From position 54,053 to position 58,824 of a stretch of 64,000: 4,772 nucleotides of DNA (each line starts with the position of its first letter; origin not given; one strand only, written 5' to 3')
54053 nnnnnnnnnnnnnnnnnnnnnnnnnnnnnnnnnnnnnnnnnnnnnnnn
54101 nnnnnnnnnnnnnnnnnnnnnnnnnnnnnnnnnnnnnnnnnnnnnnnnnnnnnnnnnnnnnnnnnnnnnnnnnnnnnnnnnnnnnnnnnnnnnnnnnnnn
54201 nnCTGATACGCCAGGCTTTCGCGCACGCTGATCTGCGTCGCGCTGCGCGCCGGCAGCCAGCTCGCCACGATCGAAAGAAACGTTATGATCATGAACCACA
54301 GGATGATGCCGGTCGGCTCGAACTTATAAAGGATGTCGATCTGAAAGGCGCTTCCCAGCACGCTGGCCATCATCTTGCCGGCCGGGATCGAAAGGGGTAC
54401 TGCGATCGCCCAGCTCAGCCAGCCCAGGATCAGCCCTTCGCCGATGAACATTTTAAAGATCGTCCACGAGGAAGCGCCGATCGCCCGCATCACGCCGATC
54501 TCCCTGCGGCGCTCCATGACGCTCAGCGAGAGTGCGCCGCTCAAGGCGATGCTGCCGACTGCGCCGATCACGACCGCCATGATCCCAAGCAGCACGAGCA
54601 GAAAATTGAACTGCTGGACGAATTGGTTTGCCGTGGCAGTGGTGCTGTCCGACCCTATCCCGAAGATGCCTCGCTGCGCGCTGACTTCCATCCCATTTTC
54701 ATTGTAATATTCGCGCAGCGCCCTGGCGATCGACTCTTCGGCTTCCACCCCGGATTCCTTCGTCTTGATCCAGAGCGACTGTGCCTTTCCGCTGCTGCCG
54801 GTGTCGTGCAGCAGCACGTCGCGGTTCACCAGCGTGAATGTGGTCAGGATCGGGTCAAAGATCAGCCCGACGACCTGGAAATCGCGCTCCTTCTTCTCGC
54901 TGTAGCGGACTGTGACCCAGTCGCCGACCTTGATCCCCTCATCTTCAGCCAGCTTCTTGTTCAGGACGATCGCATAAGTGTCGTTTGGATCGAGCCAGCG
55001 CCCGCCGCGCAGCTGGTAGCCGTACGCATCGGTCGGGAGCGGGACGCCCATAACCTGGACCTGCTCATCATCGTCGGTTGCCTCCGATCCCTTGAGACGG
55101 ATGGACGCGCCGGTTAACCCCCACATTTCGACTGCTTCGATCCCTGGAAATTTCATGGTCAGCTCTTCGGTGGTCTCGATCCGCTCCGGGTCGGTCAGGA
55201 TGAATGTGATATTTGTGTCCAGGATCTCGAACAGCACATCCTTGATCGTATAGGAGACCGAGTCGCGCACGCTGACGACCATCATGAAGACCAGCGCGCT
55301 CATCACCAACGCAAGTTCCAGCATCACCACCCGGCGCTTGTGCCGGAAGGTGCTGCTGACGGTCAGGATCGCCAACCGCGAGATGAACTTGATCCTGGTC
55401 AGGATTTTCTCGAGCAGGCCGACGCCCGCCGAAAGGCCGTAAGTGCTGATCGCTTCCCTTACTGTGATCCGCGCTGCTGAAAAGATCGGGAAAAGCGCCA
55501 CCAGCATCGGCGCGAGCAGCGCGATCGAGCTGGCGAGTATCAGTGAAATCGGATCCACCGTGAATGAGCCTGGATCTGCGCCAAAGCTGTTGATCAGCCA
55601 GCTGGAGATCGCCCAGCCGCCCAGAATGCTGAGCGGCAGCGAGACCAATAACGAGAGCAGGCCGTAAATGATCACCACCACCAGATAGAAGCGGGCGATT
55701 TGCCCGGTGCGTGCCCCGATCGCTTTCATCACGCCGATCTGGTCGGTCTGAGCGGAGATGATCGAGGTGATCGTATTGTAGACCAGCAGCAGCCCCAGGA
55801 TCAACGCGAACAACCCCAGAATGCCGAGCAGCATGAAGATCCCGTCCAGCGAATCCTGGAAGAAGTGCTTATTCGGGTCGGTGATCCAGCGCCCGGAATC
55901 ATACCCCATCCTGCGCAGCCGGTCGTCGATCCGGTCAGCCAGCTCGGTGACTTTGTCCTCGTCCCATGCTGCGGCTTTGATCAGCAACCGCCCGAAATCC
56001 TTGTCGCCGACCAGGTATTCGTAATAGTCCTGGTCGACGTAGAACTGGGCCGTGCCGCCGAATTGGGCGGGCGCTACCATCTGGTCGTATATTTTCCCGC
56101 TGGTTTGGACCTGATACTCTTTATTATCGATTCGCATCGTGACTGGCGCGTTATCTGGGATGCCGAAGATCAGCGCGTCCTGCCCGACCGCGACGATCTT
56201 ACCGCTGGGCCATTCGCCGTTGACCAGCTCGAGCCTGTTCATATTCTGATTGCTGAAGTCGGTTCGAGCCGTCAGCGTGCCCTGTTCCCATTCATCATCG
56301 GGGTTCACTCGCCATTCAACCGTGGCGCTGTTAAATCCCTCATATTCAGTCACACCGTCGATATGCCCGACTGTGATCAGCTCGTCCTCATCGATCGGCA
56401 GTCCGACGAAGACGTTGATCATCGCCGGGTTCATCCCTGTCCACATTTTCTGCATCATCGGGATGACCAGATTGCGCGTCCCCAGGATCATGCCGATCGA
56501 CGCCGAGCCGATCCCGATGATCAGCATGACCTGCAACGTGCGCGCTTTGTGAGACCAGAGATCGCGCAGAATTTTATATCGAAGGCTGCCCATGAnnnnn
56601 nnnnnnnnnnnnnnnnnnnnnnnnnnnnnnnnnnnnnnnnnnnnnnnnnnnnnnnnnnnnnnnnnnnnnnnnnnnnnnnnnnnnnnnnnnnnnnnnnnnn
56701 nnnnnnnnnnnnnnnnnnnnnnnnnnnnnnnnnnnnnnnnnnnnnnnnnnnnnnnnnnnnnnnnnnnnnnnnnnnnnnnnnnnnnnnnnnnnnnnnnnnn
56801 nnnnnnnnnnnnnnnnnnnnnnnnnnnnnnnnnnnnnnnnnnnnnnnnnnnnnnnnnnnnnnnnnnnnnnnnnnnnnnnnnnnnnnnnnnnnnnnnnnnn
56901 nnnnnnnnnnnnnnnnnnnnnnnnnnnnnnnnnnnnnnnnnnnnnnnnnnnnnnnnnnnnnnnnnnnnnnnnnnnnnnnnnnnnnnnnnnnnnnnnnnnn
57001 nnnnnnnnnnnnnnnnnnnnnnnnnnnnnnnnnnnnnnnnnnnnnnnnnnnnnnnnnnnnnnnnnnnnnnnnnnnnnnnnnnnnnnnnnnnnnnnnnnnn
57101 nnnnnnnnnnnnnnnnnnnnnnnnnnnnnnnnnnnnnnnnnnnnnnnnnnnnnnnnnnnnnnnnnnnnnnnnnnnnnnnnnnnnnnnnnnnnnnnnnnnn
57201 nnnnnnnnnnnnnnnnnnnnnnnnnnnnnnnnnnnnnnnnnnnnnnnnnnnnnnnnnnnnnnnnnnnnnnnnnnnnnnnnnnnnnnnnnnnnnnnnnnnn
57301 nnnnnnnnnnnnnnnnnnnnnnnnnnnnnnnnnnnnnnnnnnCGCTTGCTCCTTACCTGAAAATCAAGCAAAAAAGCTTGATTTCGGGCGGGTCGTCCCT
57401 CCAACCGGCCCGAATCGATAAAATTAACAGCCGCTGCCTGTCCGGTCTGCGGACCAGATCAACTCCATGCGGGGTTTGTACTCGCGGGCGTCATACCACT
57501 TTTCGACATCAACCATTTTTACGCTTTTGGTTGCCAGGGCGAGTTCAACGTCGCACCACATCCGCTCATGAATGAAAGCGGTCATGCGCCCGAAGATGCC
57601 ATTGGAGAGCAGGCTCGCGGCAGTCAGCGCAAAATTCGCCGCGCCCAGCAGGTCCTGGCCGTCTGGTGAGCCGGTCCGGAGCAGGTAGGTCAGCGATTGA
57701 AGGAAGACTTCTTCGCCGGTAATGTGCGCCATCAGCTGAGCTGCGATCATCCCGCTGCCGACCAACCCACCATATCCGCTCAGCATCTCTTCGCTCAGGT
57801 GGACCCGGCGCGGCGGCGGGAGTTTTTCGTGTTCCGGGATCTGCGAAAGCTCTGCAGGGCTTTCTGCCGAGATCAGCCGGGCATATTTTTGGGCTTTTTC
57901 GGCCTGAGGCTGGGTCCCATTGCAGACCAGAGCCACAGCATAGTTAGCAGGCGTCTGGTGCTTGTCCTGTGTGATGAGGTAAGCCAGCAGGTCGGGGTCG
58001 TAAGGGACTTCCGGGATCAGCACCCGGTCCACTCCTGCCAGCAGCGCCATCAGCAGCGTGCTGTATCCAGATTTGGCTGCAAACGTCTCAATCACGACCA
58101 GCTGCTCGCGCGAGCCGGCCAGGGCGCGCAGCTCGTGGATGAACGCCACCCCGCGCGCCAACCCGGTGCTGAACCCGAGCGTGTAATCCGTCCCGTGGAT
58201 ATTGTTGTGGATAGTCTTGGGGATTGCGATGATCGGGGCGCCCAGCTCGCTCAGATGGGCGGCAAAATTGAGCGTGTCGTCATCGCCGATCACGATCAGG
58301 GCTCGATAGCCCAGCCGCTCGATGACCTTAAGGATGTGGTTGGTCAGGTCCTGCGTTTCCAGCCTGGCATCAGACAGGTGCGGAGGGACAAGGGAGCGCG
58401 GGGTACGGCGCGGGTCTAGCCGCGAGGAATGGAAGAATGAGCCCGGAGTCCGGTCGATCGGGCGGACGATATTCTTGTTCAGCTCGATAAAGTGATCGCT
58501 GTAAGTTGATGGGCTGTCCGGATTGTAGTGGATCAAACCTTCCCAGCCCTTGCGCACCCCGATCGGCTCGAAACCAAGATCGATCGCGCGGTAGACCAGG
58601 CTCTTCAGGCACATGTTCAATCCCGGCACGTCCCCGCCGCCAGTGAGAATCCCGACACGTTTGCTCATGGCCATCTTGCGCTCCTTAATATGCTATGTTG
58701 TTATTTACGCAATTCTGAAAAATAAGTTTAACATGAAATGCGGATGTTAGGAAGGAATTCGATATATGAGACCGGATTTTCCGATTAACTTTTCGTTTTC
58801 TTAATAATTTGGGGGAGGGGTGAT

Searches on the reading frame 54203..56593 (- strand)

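Call 92: search_protein_families(library=pfam, proteins=[window:54203-56593:-], max_evalue=0.00001)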
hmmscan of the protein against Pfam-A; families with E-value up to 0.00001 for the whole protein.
window:54203-56593:- (797 aa): 1 family
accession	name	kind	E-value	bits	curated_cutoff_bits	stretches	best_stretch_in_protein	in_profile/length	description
PF02687.27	FtsX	-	1.8e-29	102.7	25.5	2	671-789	2-119/120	FtsX-like permease C-terminal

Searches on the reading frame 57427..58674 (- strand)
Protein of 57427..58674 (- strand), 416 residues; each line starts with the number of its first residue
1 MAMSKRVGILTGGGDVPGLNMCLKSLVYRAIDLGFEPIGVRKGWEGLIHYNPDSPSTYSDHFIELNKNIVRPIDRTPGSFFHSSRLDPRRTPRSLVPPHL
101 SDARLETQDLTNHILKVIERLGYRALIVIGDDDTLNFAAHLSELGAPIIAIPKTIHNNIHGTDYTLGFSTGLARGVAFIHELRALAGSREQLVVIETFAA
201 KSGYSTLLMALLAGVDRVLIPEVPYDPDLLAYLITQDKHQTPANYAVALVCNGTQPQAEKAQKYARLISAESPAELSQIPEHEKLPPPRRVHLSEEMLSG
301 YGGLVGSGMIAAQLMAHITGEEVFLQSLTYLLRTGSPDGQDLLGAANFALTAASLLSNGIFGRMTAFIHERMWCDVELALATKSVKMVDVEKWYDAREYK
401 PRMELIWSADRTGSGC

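Call 54: search_protein_families(library=ncbifam, proteins=[window:57427-58674:-], max_evalue=1e-8)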
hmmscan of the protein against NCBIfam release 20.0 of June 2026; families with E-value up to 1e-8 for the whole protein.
window:57427-58674:- (416 aa): 7 families
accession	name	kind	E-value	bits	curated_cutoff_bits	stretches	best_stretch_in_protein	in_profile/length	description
NF002872.1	PRK03202.1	subfamily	6.6e-54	183.1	253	1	5-395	1-316/323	ATP-dependent 6-phosphofructokinase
TIGR02483.1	PFK_mixed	subfamily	4.3e-50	170.6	430.55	1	6-265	1-237/325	phosphofructokinase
TIGR02482.1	PFKA_ATP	equivalog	3.6e-37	128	371.35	1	6-269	1-236/301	6-phosphofructokinase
NF010674.0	PRK14071.1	equivalog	4.2e-37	127.9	544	1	1-258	1-243/360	ATP-dependent 6-phosphofructokinase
TIGR02478.1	6PF1K_euk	equivalog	4.5e-22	78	708.4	1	141-244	504-608/744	6-phosphofructokinase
NF005301.0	PRK06830.1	equivalog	2.4e-18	65.8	400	1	5-255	82-315/445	ATP-dependent 6-phosphofructokinase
NF041103.1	PFKA_PPi_Ttgales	equivalog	6.8e-18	64.9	550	1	7-373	1-339/407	diphosphate--fructose-6-phosphate 1-phosphotransferase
